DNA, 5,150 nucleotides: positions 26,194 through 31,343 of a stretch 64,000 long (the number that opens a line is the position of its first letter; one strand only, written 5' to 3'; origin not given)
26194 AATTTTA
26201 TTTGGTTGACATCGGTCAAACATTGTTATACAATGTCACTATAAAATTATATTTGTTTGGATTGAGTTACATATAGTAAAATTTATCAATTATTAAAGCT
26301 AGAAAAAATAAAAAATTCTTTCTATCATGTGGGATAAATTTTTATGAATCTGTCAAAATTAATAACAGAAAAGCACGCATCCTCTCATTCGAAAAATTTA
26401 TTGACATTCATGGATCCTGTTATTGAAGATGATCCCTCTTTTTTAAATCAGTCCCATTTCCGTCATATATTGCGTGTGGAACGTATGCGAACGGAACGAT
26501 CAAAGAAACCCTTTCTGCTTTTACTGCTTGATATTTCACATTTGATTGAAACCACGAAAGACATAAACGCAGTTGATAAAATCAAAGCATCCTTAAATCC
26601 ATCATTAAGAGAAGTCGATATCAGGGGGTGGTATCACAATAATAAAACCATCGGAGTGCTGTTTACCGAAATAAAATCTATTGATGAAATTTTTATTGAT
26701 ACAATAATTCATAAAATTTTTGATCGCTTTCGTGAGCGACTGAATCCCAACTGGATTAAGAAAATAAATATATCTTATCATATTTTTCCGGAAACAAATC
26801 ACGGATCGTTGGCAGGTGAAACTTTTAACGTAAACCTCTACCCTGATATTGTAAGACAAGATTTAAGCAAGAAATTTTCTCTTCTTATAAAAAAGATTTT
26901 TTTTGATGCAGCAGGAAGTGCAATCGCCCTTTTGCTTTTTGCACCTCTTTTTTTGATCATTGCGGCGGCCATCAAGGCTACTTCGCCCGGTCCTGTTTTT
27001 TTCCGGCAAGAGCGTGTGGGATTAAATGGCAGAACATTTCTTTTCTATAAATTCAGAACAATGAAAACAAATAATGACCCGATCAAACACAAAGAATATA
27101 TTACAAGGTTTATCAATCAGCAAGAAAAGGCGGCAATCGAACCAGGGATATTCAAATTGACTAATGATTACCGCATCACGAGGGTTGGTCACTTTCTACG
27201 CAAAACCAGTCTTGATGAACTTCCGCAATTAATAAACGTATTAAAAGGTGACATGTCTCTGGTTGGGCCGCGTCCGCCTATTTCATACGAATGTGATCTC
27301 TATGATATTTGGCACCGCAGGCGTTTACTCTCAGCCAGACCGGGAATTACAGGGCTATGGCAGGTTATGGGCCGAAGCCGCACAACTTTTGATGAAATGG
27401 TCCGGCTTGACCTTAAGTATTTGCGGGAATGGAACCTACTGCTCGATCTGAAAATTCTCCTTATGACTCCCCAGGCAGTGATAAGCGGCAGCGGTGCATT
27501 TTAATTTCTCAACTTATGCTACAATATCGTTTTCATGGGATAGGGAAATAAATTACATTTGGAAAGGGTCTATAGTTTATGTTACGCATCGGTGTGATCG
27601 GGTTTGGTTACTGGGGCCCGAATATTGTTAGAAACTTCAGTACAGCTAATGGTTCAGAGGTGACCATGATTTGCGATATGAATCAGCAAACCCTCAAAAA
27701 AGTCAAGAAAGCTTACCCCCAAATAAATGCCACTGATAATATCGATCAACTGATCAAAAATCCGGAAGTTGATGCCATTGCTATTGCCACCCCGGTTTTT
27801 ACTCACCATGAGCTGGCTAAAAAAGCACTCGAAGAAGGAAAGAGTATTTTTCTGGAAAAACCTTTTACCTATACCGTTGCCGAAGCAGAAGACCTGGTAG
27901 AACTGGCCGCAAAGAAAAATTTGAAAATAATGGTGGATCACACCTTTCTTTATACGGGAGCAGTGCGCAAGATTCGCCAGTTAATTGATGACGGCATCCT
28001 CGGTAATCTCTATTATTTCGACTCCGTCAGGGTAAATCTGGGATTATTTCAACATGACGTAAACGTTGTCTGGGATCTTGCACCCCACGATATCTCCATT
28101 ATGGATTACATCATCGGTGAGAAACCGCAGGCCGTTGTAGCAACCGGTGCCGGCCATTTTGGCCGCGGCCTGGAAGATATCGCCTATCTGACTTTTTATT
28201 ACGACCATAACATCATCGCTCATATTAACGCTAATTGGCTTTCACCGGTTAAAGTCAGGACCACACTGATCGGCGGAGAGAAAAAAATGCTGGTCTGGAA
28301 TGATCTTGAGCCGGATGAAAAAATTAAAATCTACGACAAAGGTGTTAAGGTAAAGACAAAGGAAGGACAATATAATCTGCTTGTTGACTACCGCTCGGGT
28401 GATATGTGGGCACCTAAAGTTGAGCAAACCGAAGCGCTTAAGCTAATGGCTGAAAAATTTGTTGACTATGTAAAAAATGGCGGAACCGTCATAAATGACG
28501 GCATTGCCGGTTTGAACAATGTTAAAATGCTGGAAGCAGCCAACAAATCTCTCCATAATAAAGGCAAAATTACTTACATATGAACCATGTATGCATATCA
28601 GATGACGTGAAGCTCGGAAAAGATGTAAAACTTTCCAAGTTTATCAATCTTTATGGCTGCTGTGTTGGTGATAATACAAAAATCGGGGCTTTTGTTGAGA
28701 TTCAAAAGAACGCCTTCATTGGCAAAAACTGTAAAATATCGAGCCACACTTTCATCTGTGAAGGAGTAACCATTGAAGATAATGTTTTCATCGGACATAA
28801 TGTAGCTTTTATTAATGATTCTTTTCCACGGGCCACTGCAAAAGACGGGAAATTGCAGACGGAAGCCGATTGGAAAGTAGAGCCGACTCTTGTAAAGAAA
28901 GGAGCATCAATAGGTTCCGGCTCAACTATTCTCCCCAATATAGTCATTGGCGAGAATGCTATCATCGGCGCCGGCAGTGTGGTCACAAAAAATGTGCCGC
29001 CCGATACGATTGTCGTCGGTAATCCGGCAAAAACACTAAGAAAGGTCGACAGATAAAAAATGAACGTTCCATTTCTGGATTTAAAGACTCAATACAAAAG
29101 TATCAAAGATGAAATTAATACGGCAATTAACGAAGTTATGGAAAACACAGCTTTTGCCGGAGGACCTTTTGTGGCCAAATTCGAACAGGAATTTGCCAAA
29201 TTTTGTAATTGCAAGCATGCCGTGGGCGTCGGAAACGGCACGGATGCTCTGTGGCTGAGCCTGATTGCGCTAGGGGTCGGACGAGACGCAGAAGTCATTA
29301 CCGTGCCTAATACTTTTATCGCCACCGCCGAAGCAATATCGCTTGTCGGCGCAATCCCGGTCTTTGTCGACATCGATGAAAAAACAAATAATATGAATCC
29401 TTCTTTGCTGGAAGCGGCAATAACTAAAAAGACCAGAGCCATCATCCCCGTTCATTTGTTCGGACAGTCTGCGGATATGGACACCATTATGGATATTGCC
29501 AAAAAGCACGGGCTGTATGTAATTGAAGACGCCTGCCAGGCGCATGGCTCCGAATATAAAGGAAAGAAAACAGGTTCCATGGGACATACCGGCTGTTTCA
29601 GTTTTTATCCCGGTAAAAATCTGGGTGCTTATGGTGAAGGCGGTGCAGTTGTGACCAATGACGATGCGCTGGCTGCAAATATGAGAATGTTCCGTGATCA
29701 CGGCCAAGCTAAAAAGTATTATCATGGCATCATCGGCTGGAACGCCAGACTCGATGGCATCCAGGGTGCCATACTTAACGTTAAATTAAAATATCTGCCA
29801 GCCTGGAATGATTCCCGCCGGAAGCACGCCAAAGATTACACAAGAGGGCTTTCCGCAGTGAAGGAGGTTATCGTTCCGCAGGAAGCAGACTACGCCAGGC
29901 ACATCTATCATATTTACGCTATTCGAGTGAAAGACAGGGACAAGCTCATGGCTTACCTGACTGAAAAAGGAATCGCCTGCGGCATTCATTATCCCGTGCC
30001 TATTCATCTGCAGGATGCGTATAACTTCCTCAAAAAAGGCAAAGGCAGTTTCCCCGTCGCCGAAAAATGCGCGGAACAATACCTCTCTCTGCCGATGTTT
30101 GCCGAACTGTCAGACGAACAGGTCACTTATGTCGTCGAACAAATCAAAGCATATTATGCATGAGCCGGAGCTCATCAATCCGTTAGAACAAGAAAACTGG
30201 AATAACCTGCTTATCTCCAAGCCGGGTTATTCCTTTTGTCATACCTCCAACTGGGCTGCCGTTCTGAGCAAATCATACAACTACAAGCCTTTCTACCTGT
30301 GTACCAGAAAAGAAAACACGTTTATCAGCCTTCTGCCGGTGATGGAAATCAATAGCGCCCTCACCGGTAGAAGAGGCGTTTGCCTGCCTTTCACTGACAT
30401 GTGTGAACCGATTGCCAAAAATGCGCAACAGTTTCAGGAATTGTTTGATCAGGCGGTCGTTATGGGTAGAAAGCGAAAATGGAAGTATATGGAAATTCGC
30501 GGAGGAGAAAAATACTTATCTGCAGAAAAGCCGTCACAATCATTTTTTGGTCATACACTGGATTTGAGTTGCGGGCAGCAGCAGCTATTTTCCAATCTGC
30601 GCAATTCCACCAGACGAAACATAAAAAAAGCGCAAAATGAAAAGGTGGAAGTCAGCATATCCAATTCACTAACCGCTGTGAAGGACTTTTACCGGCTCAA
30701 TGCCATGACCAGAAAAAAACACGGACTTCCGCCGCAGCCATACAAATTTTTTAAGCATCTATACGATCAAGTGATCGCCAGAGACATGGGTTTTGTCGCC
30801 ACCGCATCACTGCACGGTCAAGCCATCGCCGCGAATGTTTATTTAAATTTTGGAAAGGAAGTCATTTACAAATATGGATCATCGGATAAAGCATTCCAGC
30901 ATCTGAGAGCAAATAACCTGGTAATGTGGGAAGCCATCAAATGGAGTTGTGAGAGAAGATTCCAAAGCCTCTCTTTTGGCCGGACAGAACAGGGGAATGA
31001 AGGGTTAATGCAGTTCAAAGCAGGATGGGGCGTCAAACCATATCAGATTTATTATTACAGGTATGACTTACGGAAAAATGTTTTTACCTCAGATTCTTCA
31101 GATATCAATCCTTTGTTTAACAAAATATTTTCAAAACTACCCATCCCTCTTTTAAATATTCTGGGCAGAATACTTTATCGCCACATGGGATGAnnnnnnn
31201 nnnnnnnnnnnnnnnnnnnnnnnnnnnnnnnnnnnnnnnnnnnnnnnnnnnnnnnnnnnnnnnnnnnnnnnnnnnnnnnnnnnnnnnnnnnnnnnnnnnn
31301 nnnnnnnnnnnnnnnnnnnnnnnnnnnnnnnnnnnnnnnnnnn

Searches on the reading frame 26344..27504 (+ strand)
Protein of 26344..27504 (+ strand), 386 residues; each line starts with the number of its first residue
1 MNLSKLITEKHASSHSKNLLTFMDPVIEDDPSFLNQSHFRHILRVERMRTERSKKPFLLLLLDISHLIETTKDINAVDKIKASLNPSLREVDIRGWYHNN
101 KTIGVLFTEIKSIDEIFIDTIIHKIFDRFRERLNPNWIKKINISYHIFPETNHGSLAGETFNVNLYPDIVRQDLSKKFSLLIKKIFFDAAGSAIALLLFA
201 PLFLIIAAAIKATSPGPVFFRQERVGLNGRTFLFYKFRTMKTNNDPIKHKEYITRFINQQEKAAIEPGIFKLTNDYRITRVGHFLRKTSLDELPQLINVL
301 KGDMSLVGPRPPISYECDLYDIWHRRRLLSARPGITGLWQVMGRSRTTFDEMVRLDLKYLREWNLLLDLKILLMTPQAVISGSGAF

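Call 60: search_protein_families(library=ncbifam, proteins=[window:26344-27504:+], max_evalue=0.00001)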
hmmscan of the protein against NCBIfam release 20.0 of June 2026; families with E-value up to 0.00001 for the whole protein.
window:26344-27504:+ (386 aa): 10 families
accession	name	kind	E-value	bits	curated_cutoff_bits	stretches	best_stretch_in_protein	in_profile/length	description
TIGR03025.1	EPS_sugtrans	subfamily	2e-83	281.1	295.55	1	176-385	251-444/445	exopolysaccharide biosynthesis polyprenyl glycosylphosphotransferase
TIGR03022.1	WbaP_sugtrans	subfamily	3.5e-71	240.8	403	1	169-386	245-456/456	undecaprenyl-phosphate galactose phosphotransferase WbaP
TIGR03023.1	WcaJ_sugtrans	equivalog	1.2e-70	239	410.75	1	142-386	220-453/453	undecaprenyl-phosphate glucose phosphotransferase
NF041877.1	EPS_EpsZ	equivalog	2.6e-67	227.4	800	1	180-385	263-458/459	exopolysaccharide biosynthesis polyisoprenyl-phosphate hexose-1-phosphate transferase EpsZ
NF052601.1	undeca_RfbP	equivalog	2.8e-57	193.8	330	1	181-380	42-236/244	undecaprenyl-phosphate galactose phosphotransferase family protein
NF011751.0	PRK15204.1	equivalog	1.3e-44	152.6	907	1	170-386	267-476/476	undecaprenyl-phosphate galactose phosphotransferase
TIGR03013.1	EpsB_2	subfamily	1.3e-43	149.7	393.35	1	177-385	248-442/443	TIGR03013 family XrtA/PEP-CTERM system glycosyltransferase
NF007518.0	PRK10124.1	equivalog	1.4e-40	139.4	684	1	188-375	278-453/464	undecaprenyl-phosphate glucose phosphotransferase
NF050817.1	PolSacchBiosHfsE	equivalog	3.6e-37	128.2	750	1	188-376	276-456/467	polysaccharide biosynthesis protein HfsE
NF045514.1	glycotran_HepC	equivalog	7.1e-25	87.6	140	1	183-311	116-211/220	heterocyst development glycosyltransferase HepC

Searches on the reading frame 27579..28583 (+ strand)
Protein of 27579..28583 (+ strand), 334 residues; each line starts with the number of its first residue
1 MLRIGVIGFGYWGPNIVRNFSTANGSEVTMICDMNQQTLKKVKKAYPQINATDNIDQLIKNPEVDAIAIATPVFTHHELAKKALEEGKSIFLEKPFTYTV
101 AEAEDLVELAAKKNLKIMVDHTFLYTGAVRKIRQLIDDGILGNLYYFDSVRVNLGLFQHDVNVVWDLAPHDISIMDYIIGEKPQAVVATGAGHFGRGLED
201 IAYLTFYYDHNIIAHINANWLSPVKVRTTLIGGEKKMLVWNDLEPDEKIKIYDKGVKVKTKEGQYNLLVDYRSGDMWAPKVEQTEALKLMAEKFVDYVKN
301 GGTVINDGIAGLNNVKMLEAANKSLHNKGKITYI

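Call 60: search_protein_families(library=ncbifam, proteins=[window:27579-28583:+], max_evalue=0.00001)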
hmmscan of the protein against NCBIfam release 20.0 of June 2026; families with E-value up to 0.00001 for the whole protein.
window:27579-28583:+ (334 aa): 10 families
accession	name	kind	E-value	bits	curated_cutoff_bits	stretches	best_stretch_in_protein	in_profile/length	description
NF040723.1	UDP-GlcNAcDh_Arch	equivalog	3.3e-49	168.1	450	1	2-324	1-300/302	UDP-N-acetylglucosamine 3-dehydrogenase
TIGR04380.1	myo_inos_iolG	equivalog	1.6e-30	106.2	355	1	1-328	1-326/330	inositol 2-dehydrogenase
NF008607.0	PRK11579.1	subfamily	9e-25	87.4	330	1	2-150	5-151/346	oxidoreductase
NF041392.1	XylDh_Gfo6_Halo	equivalog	1.7e-21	76.4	350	1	2-324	17-341/350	D-xylose 1-dehydrogenase Gfo6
NF052479.1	LevoglcsnDh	equivalog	1.7e-19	69.8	650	1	29-148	39-158/386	levoglucosan dehydrogenase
NF052679.1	InsChiInosDhIolG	equivalog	1.3e-16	60.5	540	1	2-186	3-192/343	bifunctional inositol 2-dehydrogenase/D-chiro-inositol 1-dehydrogenase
NF058563.1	BT_2159_fam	equivalog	1.3e-15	57.3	650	1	3-153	2-152/350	disaccharide 3-dehydrogenase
NF007574.0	PRK10206.1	equivalog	1.4e-15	57.2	352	1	30-147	33-149/345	oxidoreductase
NF058561.1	BT_2158_fam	equivalog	2e-14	53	750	1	2-145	36-178/487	glycoside 3-dehydrogenase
NF009830.0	PRK13304.1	equivalog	6.3e-07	29.1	267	1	1-119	1-118/265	aspartate dehydrogenase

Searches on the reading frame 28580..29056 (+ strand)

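Call 60: search_protein_families(library=ncbifam, proteins=[window:28580-29056:+], max_evalue=0.00001)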
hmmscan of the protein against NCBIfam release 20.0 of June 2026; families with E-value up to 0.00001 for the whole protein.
window:28580-29056:+ (158 aa): 48 families (the best 25 are shown)
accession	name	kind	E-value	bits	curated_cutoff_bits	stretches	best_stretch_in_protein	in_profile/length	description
TIGR03570.1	NeuD_NnaD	subfamily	1e-22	80.8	160.8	2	105-151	156-202/202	NeuD/PglB/VioB family sugar acetyltransferase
NF041874.1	EPS_EpsC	equivalog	7.8e-18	64.8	150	1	39-155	62-166/168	serine O-acetyltransferase EpsC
NF050158.1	CarbAnhydGPos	equivalog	8.1e-18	64.7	250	1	103-156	88-143/172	gamma carbonic anhydrase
TIGR03308.1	phn_thr-fam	hypoth_equivalog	2.3e-17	63.5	201.65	1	5-155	15-161/204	phosphonate metabolim protein, transferase hexapeptide repeat family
NF007240.0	PRK09677.1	equivalog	4.4e-17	62.2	243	1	103-157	131-185/192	putative lipopolysaccharide biosynthesis O-acetyl transferase WbbJ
NF007797.0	PRK10502.1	subfamily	2.1e-16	60.1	192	1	97-155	120-178/183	WcaF family extracellular polysaccharide biosynthesis acetyltransferase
NF007076.0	PRK09527.1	equivalog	5.7e-16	58.5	347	1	102-157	131-186/203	galactoside O-acetyltransferase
NF010933.0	PRK14353.1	equivalog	7.1e-15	54.5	505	1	3-152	280-430/453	bifunctional UDP-N-acetylglucosamine diphosphorylase/glucosamine-1-phosphate N-acetyltransferase GlmU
TIGR01853.1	lipid_A_lpxD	equivalog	8e-15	54.6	242.5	1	6-86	101-182/325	UDP-3-O-(3-hydroxymyristoyl)glucosamine N-acyltransferase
NF002060.0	PRK00892.1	subfamily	1.2e-14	54.2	207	1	5-76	109-175/345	UDP-3-O-(3-hydroxymyristoyl)glucosamine N-acyltransferase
NF010937.0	PRK14357.1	equivalog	2e-14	53.4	658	1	13-149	310-430/448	bifunctional UDP-N-acetylglucosamine diphosphorylase/glucosamine-1-phosphate N-acetyltransferase GlmU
TIGR03532.1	DapD_Ac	equivalog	2.5e-14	53.4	231.75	1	101-157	159-215/231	2,3,4,5-tetrahydropyridine-2,6-dicarboxylate N-acetyltransferase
NF058585.1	HptprglPActTf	PfamEq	3.6e-14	52.7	300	1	107-155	111-159/172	heptaprenylglyceryl phosphate O-acetyltransferase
NF007499.0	PRK10092.1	equivalog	4.1e-14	52.8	314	1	102-155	129-182/183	maltose O-acetyltransferase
TIGR01173.1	glmU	equivalog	5.5e-14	51.9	366.85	1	5-151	310-440/452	bifunctional UDP-N-acetylglucosamine diphosphorylase/glucosamine-1-phosphate N-acetyltransferase GlmU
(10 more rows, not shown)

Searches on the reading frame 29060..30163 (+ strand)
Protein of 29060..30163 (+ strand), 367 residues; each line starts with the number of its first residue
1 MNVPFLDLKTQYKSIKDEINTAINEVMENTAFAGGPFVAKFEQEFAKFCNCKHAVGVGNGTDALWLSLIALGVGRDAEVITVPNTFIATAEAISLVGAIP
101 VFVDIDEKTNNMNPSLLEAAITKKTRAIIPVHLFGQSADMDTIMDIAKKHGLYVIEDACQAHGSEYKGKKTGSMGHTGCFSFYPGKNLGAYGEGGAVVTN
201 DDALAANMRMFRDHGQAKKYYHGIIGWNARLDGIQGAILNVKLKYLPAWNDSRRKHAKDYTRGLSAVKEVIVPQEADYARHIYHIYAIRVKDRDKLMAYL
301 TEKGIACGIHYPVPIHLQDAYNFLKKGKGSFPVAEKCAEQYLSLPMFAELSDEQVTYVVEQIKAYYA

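Call 60: search_protein_families(library=ncbifam, proteins=[window:29060-30163:+], max_evalue=0.00001)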
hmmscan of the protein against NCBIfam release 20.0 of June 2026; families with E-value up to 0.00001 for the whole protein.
window:29060-30163:+ (367 aa): 13 families
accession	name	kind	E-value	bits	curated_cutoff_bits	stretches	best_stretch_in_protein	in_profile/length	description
TIGR03588.1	PseC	equivalog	1.6e-84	284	423.5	1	14-363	8-377/380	UDP-4-amino-4,6-dideoxy-N-acetyl-beta-L-altrosamine transaminase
NF008687.0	PRK11706.1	equivalog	1.7e-75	254.1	375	1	21-366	15-374/375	dTDP-4-amino-4,6-dideoxygalactose transaminase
TIGR04181.1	NHT_00031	hypoth_equivalog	3.5e-70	236.7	420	1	18-345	11-357/359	LegC family aminotransferase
NF008658.2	PRK11658.1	equivalog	3.9e-70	236.4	631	1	14-363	11-374/379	UDP-4-amino-4-deoxy-L-arabinose aminotransferase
TIGR02379.1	ECA_wecE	subfamily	4.3e-65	219.9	434.85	1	21-366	15-375/376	dTDP-4-amino-4,6-dideoxy-D-glucose transaminase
TIGR04427.1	PLP_DesI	equivalog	4.9e-55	187.2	650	1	23-362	38-379/390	dTDP-4-dehydro-6-deoxyglucose aminotransferase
NF011936.0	PRK15407.1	equivalog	2.4e-54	184.7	423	2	17-216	47-252/440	lipopolysaccharide biosynthesis protein RfbH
NF005816.0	PRK07682.1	equivalog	1.7e-08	33.5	620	1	55-161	95-206/390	aminotransferase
NF006569.0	PRK09082.1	subfamily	2.7e-07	30.1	420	1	39-162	78-207/386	methionine aminotransferase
NF004770.0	PRK06108.1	subfamily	1.1e-06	27.8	422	1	42-158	87-210/396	pyridoxal phosphate-dependent aminotransferase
NF041091.1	asp_aminotase_Arch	equivalog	1.2e-06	27.6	550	1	54-158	89-200/376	aspartate aminotransferase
NF005817.0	PRK07683.1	equivalog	2.1e-06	26.7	575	1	73-158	110-201/387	aminotransferase A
NF004621.0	PRK05957.1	equivalog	4.6e-06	25.6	498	1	57-158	94-200/389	pyridoxal phosphate-dependent aminotransferase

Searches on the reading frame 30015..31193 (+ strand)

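Call 60: search_protein_families(library=ncbifam, proteins=[window:30015-31193:+], max_evalue=0.00001)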
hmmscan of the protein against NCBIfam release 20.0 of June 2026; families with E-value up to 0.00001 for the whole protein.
window:30015-31193:+ (392 aa): 2 families
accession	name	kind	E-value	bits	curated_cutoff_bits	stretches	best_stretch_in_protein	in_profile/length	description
TIGR03019.1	pepcterm_femAB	equivalog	2.7e-45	154.9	260.35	1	61-392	2-330/330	FemAB family XrtA/PEP-CTERM system-associated protein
NF047883.1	UAcmpLyAlTFemX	equivalog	3.6e-10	39.6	500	1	195-336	167-309/337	UDP-N-acetylmuramoylpentapeptide-lysine N(6)-alanyltransferase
